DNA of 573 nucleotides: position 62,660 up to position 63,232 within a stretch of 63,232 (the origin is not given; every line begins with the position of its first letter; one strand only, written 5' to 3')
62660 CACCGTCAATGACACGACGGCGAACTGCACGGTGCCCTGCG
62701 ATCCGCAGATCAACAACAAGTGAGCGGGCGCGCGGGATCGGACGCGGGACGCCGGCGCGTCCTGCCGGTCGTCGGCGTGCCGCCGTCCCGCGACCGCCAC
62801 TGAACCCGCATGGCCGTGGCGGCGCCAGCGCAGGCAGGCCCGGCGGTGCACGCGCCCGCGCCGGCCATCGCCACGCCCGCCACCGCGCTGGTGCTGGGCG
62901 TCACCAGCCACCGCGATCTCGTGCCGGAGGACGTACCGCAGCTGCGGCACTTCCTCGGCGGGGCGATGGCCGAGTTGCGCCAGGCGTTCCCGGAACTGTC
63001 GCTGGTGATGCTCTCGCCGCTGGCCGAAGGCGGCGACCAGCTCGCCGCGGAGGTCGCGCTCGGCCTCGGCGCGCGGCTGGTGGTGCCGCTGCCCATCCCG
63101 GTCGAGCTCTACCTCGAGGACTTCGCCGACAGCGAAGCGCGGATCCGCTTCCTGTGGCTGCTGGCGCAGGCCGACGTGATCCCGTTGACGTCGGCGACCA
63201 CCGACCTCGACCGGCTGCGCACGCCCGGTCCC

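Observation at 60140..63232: Candidate TIR/SLOG nucleotide-signalling (Thoeris-like) module with a membrane-anchored TIR-TPR protein and an interposed unknown small protein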

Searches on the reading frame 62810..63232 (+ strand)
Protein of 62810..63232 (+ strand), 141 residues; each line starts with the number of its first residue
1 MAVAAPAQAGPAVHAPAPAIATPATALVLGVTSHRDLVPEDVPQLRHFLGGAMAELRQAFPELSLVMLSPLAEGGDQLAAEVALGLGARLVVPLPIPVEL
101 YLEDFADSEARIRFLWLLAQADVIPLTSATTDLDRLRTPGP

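Call 6: search_protein_families(library=pfam, proteins=[window:62810-63232:+], max_evalue=1)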
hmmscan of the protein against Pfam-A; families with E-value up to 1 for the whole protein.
window:62810-63232:+ (141 aa): 0 families

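Call 7: search_protein_families(library=padloc, proteins=[window:62810-63232:+], max_evalue=1)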
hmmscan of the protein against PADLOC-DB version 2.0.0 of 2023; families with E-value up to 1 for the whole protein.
window:62810-63232:+ (141 aa): 0 families

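Call 8: search_protein_families(library=ncbifam, proteins=[window:62810-63232:+], max_evalue=1)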
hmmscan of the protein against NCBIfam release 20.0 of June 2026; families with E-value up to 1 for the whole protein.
window:62810-63232:+ (141 aa): 0 families

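Call 10: find_homologous_proteins(query=window:62810-63232:+)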
Query window:62810-63232:+ (141 aa): 26 proteins with E <= 0.001 among 319 candidates.
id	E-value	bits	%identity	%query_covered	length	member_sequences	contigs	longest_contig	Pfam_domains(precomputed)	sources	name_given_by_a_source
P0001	3.0e-81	288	100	100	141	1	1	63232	-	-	-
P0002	6.6e-42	161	69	90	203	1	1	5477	-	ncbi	ncbi:MAG: hypothetical protein ACTHKZ_04185, partial [Lysobacteraceae bacterium]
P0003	4.6e-35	139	61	87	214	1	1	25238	-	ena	-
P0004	6.9e-32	128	58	84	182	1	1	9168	-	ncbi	ncbi:MAG: hypothetical protein ABIO58_07740, partial [Luteimonas sp.]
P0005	1.6e-31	127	58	92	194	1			-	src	-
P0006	2.3e-29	120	57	83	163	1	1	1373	-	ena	-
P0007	2.6e-29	120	56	78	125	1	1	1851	-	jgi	-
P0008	2.1e-28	117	57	81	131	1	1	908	PF20104.5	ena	-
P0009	2.4e-28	117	53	86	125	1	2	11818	-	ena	-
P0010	2.2e-26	110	53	83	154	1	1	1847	-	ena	-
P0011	5.0e-25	106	60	65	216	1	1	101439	-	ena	-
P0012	4.7e-24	103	59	64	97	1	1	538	-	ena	-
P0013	6.6e-23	99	61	60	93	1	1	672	-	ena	-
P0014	1.5e-22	98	71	55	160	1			-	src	-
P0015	2.8e-22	97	54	70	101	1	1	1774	-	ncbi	ncbi:hypothetical protein B1A_19433, partial [mine drainage metagenome]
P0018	1.2e-20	92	50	74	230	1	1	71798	-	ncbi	-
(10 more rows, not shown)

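Call 12: find_encoding_contigs(protein=P0018, flank=10000, max_places=4)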
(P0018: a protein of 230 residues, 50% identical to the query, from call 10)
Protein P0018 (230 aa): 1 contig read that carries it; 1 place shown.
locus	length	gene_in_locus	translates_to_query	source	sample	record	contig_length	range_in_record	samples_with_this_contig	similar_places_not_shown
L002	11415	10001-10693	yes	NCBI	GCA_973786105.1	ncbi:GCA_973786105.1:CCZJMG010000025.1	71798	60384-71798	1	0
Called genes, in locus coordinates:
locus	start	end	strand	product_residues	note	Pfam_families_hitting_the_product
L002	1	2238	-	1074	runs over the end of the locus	PF25596:CPSase_L_D1, PF02786:CPSase_L_D2, PF02787:CPSase_L_D3, PF25596:CPSase_L_D1, PF02222:ATP-grasp, PF02655:ATP-grasp_3, PF02786:CPSase_L_D2, PF02142:MGS, +4 more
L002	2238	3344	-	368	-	PF00988:CPSase_sm_chain, PF00117:GATase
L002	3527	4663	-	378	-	PF00226:DnaJ, PF01556:DnaJ_C, PF00684:DnaJ_CXXCXGXG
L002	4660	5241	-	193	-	PF06736:TMEM175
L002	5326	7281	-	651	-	PF00012:HSP70, PF06723:MreB_Mbl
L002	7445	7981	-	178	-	PF01025:GrpE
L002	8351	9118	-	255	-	-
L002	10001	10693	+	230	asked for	-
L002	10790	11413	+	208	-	?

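Call 13: find_encoding_contigs(protein=P0011, flank=10000, max_places=4)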
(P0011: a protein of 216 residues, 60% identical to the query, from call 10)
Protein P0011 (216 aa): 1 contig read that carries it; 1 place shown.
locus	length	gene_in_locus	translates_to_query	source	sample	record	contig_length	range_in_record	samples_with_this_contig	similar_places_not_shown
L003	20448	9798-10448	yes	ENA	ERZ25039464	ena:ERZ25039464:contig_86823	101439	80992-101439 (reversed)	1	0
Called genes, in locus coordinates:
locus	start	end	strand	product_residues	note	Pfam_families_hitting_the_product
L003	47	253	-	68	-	-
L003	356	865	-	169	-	-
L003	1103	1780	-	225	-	PF13304:AAA_21 (weak)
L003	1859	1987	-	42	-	-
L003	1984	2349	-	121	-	PF00392:GntR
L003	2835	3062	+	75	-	-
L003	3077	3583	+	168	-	PF01346:FKBP_N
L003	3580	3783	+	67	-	PF00254:FKBP_C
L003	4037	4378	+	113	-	PF01346:FKBP_N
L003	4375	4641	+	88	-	PF00254:FKBP_C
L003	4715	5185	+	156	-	PF03721:UDPG_MGDP_dh_N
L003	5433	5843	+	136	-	PF00984:UDPG_MGDP_dh, PF03720:UDPG_MGDP_dh_C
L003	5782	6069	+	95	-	PF03720:UDPG_MGDP_dh_C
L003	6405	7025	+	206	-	PF09831:DUF2058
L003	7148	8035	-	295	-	-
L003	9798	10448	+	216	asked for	-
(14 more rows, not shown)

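Call 17: find_related_loci(query=A1, collection=genome_contigs, flank=10000)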
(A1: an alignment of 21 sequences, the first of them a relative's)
Query A1 (141 aa) in genome_contigs; peptide patterns used: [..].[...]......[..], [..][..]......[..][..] (x = any residue, [..] = any of these).
297 stretches matched a pattern; 256 encode a relative of the query (tblastn E <= 1e-3); the best 80 are kept; 80 distinct loci.
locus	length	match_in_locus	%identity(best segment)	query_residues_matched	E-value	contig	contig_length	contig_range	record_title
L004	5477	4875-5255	69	15-141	7e-47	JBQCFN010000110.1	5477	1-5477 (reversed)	MAG: Lysobacteraceae bacterium isolate bin187 k141_999656, whole genome shotgun sequence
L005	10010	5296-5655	63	22-141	2e-39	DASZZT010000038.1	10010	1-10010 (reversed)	MAG TPA_asm: Luteimonas sp. isolate SMAG_U6243 k141_22361, whole genome shotgun sequence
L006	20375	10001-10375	57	17-141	2e-38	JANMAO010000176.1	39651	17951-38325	MAG: Lysobacter sp. isolate OTE_1_metabat_72 OTE_1_k141_2871344, whole genome shotgun sequence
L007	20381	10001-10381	55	15-141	3e-37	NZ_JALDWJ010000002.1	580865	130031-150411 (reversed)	Lysobacter sp. CFH 32150 Scaffold2_1, whole genome shotgun sequence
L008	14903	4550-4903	61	24-141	1e-36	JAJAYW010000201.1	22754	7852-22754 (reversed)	MAG: Lysobacter sp. isolate CAN_BIN21 c_000000175603, whole genome shotgun sequence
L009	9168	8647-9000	58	24-141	1e-36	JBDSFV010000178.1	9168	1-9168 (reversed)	MAG: Luteimonas sp. isolate cluster1_bin.236 k127_12064982, whole genome shotgun sequence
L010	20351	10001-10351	58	25-141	4e-36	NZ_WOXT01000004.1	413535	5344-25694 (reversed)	Noviluteimonas gilva strain HX-5-24 Scaffold2_2, whole genome shotgun sequence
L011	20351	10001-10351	56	25-141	3e-34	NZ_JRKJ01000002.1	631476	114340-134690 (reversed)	Lysobacter dokdonensis DS-58 contig2, whole genome shotgun sequence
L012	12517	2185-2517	55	12-126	2e-33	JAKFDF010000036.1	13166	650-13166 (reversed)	MAG: Lysobacter sp. isolate LC040 contig-124_4102, whole genome shotgun sequence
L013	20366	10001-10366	56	21-140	1e-33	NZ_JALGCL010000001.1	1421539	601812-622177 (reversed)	Cognatiluteimonas sedimenti strain 50 XZ-50_scaffold1, whole genome shotgun sequence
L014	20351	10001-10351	53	25-141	1e-33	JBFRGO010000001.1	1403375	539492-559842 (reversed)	Lysobacter sp. 2RAF19 SCAFFOLD_0, whole genome shotgun sequence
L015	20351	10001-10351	56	25-141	6e-33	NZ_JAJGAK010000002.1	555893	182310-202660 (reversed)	Noviluteimonas lactosilytica strain A6 A6_Scf_2, whole genome shotgun sequence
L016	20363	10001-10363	51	21-141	1e-32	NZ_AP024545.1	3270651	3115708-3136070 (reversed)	Noviluteimonas caseinilytica strain JCM32879 chromosome, complete genome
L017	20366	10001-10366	55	21-140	5e-32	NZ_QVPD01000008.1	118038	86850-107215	Cognatiluteimonas weifangensis strain WF-2 LB2_Scf_8, whole genome shotgun sequence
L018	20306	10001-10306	61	25-126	2e-31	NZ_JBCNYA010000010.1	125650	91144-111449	Frateuria sp. YIM B11624 Scaffold10, whole genome shotgun sequence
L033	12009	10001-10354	53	11-126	1e-28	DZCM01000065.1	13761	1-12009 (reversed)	MAG TPA_asm: Rhodanobacter sp. isolate SulCav_PC08_64_65_22 SulCav_PC08-64_3292_length_13761_cov_11.351598, whole genome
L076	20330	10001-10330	53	18-126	5e-26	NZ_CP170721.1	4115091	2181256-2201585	Rhodanobacter sp. FW102-FHT14D07 chromosome, complete genome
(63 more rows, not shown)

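Call 21: search_protein_families(library=pfam, proteins=[L005:5269-6951:+, L007:9902-11677:+, L033:10025-11740:+, L076:9989-11719:+], max_evalue=1)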
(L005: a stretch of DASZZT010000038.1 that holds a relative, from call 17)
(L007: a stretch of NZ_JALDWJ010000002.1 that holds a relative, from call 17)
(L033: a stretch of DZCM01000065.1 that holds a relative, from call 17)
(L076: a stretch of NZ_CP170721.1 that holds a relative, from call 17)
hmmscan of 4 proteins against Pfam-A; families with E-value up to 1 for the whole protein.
L005:5269-6951:+ (561 aa): 6 families
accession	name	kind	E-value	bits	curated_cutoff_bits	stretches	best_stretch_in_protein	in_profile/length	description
PF18184.6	SLATT_3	-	4.4e-05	24.2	26.3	1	272-359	5-91/155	SMODS and SLOG-associating 2TM effector domain 3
PF14015.11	DUF4231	-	0.0028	18.5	24.7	1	283-355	15-84/103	Protein of unknown function (DUF4231)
PF19744.4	DUF6232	-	0.13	13.1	27.4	1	269-337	15-82/117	Family of unknown function (DUF6232)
PF02656.20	DUF202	-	0.17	12.8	23.4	1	297-339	19-64/68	Domain of unknown function (DUF202)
PF18169.6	SLATT_6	-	0.19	11.7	27.1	1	476-531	65-119/176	SMODS and SLOG-associating 2TM effector domain 6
PF18330.7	Lig_C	-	0.21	12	25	1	508-542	14-48/125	Ligase Pab1020 C-terminal region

L007:9902-11677:+ (592 aa): 6 families
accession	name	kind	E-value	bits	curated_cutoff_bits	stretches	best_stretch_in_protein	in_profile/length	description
PF18184.6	SLATT_3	-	0.011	16.5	26.3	1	303-390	5-91/155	SMODS and SLOG-associating 2TM effector domain 3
PF14015.11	DUF4231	-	0.049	14.5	24.7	1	350-387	48-85/103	Protein of unknown function (DUF4231)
PF18169.6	SLATT_6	-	0.086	12.9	27.1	1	500-564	58-121/176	SMODS and SLOG-associating 2TM effector domain 6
PF09179.16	TilS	-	0.18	12.5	21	1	202-236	24-58/67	TilS substrate binding domain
PF18181.6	SLATT_1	-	0.18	12.3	26.3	1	456-578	9-122/122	SMODS and SLOG-associating 2TM effector domain 1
PF20242.3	Emfourin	-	0.29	12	27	0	45-78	8-41/91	Emfourin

L033:10025-11740:+ (572 aa): 12 families
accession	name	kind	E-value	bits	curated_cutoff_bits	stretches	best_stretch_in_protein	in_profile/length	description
PF14015.11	DUF4231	-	8.2e-07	29.8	24.7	2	296-373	12-86/103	Protein of unknown function (DUF4231)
PF18181.6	SLATT_1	-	0.0001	22.8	26.3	1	435-558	8-122/122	SMODS and SLOG-associating 2TM effector domain 1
PF18184.6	SLATT_3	-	0.0037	18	26.3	1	282-368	3-85/155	SMODS and SLOG-associating 2TM effector domain 3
PF20990.2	DUF2207_C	-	0.032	14.4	33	0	295-369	132-207/247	Predicted membrane protein (DUF2207) C-terminal domain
PF07695.17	7TMR-DISM_7TM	-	0.033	14.6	29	0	452-511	94-150/205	7TM diverse intracellular signalling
PF10112.14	Halogen_Hydrol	-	0.04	14.3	29.8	1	460-532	4-78/191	5-bromo-4-chloroindolyl phosphate hydrolysis protein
PF11127.14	YgaP-like_TM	-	0.042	14.4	25.3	1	454-500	8-48/66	Inner membrane protein YgaP-like, transmembrane domain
PF01757.29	Acyl_transf_3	-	0.08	12.4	31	0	438-497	194-257/326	Acyltransferase domain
PF19744.4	DUF6232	-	0.12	13.3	27.4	0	448-550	21-116/117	Family of unknown function (DUF6232)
PF00122.25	E1-E2_ATPase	-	0.13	12.2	28.1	1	443-497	104-158/181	E1-E2 ATPase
PF06432.16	GPI2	-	0.14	12.2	24.4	1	451-503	40-91/270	Phosphatidylinositol N-acetylglucosaminyltransferase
PF22002.1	MTLN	-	0.25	11.7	27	1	336-362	14-38/56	Mitoregulin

L076:9989-11719:+ (577 aa): 8 families
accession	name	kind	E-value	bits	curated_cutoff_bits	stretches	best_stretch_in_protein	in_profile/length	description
PF14015.11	DUF4231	-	1.3e-05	26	24.7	1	294-373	7-86/103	Protein of unknown function (DUF4231)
PF18184.6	SLATT_3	-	0.0048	17.6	26.3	1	285-369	2-86/155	SMODS and SLOG-associating 2TM effector domain 3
PF18169.6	SLATT_6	-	0.026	14.5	27.1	1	460-535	36-108/176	SMODS and SLOG-associating 2TM effector domain 6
PF09925.14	DUF2157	-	0.13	12.4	32.4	1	449-506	25-83/146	Predicted membrane protein (DUF2157)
PF02322.20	Cyt_bd_oxida_II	-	0.35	10.6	35.6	0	445-507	100-170/302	Cytochrome bd terminal oxidase subunit II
PF18181.6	SLATT_1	-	0.37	11.3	26.3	1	441-563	9-122/122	SMODS and SLOG-associating 2TM effector domain 1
PF13567.11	DUF4131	-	0.57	10.3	31.6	0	311-353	12-54/165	Domain of unknown function (DUF4131)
PF23600.1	DUF7139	-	0.58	10.2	30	1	457-505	52-100/150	Domain of unknown function (DUF7139)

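Call 22: search_protein_families(library=padloc, proteins=[L005:5269-6951:+, L007:9902-11677:+, L033:10025-11740:+, L076:9989-11719:+], max_evalue=1)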
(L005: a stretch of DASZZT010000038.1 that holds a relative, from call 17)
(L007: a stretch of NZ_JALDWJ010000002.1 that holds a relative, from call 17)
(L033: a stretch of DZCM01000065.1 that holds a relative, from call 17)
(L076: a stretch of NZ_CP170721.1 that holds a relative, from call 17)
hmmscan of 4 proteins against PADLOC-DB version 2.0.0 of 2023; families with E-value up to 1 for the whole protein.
L005:5269-6951:+ (561 aa): 0 families

L007:9902-11677:+ (592 aa): 2 families
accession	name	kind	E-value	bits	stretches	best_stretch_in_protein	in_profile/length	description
PDLC00980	Cmr3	-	0.0088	13.7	1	238-291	126-179/357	Cmr3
PDLC00139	GajB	-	0.058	9.6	1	498-570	424-497/644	UrvD helicase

L033:10025-11740:+ (572 aa): 0 families

L076:9989-11719:+ (577 aa): 0 families

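Call 23: search_protein_families(library=ncbifam, proteins=[L005:5269-6951:+, L007:9902-11677:+, L033:10025-11740:+, L076:9989-11719:+], max_evalue=1)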
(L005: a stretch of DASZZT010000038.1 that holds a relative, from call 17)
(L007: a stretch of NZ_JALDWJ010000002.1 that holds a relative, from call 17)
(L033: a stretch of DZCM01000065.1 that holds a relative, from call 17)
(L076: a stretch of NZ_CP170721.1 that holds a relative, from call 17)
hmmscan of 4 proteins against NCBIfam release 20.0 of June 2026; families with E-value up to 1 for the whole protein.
L005:5269-6951:+ (561 aa): 4 families
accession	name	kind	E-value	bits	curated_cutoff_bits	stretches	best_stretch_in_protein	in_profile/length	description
NF033610.1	SLATT_3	domain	7.9e-08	32.5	45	1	272-353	6-88/170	SLATT domain-containing protein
NF033634.1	SLATT_1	domain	2.9e-07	30.5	41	2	424-548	8-129/132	SLATT domain-containing protein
NF037967.1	SemiSWEET_1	subfamily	0.03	14.5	200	1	403-491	51-136/196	SemiSWEET transporter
TIGR01798.1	cit_synth_I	equivalog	0.52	8.9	485.15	1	450-538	241-321/412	citrate synthase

L007:9902-11677:+ (592 aa): 2 families
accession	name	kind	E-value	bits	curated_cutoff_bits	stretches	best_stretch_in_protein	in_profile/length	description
NF033610.1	SLATT_3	domain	6.4e-06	26.3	45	1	301-386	4-90/170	SLATT domain-containing protein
NF033634.1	SLATT_1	domain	9.3e-06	25.6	41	2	305-394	13-102/132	SLATT domain-containing protein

L033:10025-11740:+ (572 aa): 4 families
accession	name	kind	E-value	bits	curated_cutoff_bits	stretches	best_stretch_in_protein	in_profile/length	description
NF033634.1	SLATT_1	domain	2e-07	31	41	1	435-559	8-129/132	SLATT domain-containing protein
NF033610.1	SLATT_3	domain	7.6e-05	22.8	45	1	282-367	4-86/170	SLATT domain-containing protein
TIGR03025.1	EPS_sugtrans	subfamily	0.1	11.8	295.55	0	443-517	48-122/445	exopolysaccharide biosynthesis polyprenyl glycosylphosphotransferase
NF033630.1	SLATT_6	subfamily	0.16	11.6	100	1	455-533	32-112/180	SLATT domain-containing protein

L076:9989-11719:+ (577 aa): 3 families
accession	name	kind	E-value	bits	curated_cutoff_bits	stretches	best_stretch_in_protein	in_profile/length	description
NF033634.1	SLATT_1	domain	3.2e-07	30.3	41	2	441-563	9-128/132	SLATT domain-containing protein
NF033610.1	SLATT_3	domain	1.2e-05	25.4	45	1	285-368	3-87/170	SLATT domain-containing protein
NF049853.1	WD_0736_fam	equivalog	0.13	12.8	80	1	470-521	20-72/100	WD_0736 family protein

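Call 25: find_homologous_proteins(query=L005:5269-6951:+)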
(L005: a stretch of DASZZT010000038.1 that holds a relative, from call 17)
Query L005:5269-6951:+ (561 aa): 3668 proteins with E <= 0.001 among 8000 candidates; the best 120 are listed.
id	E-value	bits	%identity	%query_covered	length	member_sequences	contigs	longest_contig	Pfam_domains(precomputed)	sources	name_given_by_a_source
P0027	0.0e+0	1263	100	100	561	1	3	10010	-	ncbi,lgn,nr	ncbi:MAG TPA: hypothetical protein VHF02_02505 [Luteimonas sp.]|nr:hypothetical protein [Luteimonas 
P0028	0.0e+0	1075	86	100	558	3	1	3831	-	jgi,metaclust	metaclust:\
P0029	0.0e+0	1071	86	100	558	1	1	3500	-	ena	-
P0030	0.0e+0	1068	87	100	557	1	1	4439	-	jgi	jgi:hypothetical protein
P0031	0.0e+0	1064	86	100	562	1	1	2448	-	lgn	-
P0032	0.0e+0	1064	86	100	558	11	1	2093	-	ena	-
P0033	0.0e+0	1061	87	98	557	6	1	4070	-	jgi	jgi:hypothetical protein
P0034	0.0e+0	1059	85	100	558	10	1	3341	-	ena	-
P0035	0.0e+0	1048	85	98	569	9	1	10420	-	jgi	jgi:hypothetical protein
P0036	0.0e+0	1042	84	99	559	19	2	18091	-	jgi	jgi:hypothetical protein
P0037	7.4e-293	990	80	98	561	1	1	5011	-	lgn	-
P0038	1.3e-289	980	79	98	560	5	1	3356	-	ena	-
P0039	1.1e-288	976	80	98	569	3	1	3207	-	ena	-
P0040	5.9e-288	974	80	98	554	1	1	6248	-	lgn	-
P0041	4.7e-287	971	80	98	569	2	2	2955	-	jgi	jgi:hypothetical protein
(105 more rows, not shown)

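Call 34: predict_structure(alignment_id=A2)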
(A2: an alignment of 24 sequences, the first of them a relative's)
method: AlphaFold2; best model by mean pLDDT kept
length: 203 residues; sequences in the alignment: 24
mean_pLDDT: 81.3   pTM: 0.80
mean pLDDT of the five models: 81.3, 79.7, 78.0, 76.4, 76.1
residues with pLDDT >= 90: 92; 70-90: 51; 50-70: 48; < 50: 12
segments of 3 or more residues with pLDDT < 50: 186-193
pLDDT, mean of each block of 10 residues (from residue 1): 54 87 85 95 94 96 95 98 93 93 98 80 85 87 89 67 64 59 51 58 70
secondary structure, 60 per line:
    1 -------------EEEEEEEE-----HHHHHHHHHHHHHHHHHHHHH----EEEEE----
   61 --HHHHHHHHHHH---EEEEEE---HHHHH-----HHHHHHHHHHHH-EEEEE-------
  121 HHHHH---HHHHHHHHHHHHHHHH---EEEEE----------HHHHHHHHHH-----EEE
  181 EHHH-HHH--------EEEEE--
elements in order: E14-21 H27-47 E52-56 H63-73 E77-82 H86-90 H96-107 E109-113 H121-125 H129-144 E148-152 H163-172 E178-181 E197-201

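Call 37: fold_search(model_id=the predicted structure, library=pdb)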
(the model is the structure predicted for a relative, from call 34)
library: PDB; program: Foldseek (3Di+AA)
matches with E <= 10: 1312; with E <= 0.001: 14
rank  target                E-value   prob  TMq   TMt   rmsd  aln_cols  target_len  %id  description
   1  2nx2                  4.7e-06  1.00  0.54  0.60   4.6       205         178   18  Crystal structure of protein ypsA from Bacillus subtilis, Pfam DUF1273 (released 2006-12-19)
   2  5mll_B                3.3e-05  1.00  0.49  0.46   4.5       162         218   17  Structure of HpDprA at 1.9 Angstroms resolution (released 2017-12-20)
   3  4ljr_A                3.7e-05  1.00  0.50  0.48   4.2       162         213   17  Structural insights into the unique single-stranded DNA binding mode of DNA processing protein A from Helicobacter pyl (released 2014-01-01)
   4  4ljl_A                4.2e-05  1.00  0.48  0.45   4.5       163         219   17  Structural insights into the unique single-stranded DNA binding mode of DNA processing protein A from Helicobacter pyl (released 2014-01-01)
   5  5mll_A                4.8e-05  1.00  0.50  0.47   4.2       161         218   16  Structure of HpDprA at 1.9 Angstroms resolution (released 2017-12-20)
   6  4ljk_B                5.8e-05  1.00  0.44  0.42   5.2       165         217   14  Structural insights into the unique single-stranded DNA binding mode of DNA processing protein A from Helicobacter pyl (released 2014-01-01)
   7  3uqz_B                8.0e-05  1.00  0.45  0.34   3.8       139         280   14  X-ray structure of DNA processing protein A (DprA) from Streptococcus pneumoniae (released 2012-08-29)
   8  4ljk_F                9.7e-05  1.00  0.49  0.46   4.0       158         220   16  Structural insights into the unique single-stranded DNA binding mode of DNA processing protein A from Helicobacter pyl (released 2014-01-01)
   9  3uqz_C                1.0e-04  1.00  0.43  0.32   4.3       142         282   14  X-ray structure of DNA processing protein A (DprA) from Streptococcus pneumoniae (released 2012-08-29)
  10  8zva                  1.1e-04  1.00  0.43  0.30   4.4       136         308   17  structure of ShosA from E.coli APEC O1 (released 2025-04-09)
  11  4ljk_G                1.3e-04  1.00  0.43  0.41   4.1       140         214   15  Structural insights into the unique single-stranded DNA binding mode of DNA processing protein A from Helicobacter pyl (released 2014-01-01)
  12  4ljk_A                1.4e-04  1.00  0.49  0.47   4.1       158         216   16  Structural insights into the unique single-stranded DNA binding mode of DNA processing protein A from Helicobacter pyl (released 2014-01-01)
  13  3uqz_A                1.9e-04  1.00  0.45  0.33   3.9       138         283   15  X-ray structure of DNA processing protein A (DprA) from Streptococcus pneumoniae (released 2012-08-29)
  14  4ljk_D                2.1e-04  1.00  0.49  0.46   4.4       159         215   15  Structural insights into the unique single-stranded DNA binding mode of DNA processing protein A from Helicobacter pyl (released 2014-01-01)
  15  3maj                  2.6e-03  1.00  0.44  0.27   3.9       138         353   14  Crystal structure of putative DNA processing protein DprA from Rhodopseudomonas palustris CGA009 (released 2010-05-12)
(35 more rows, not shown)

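Call 67: search_solved_structures(query=A2, max_evalue=10)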
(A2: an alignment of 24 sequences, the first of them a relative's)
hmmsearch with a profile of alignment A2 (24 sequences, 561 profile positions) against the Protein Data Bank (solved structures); distinct sequences matched with E-value up to 10: 0.

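Call 83: search_dna_similar(query=P0027, collection=plasmids, mode=protein, max_rows=15)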
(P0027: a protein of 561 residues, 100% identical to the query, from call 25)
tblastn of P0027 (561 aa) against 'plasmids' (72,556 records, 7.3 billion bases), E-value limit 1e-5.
No match.
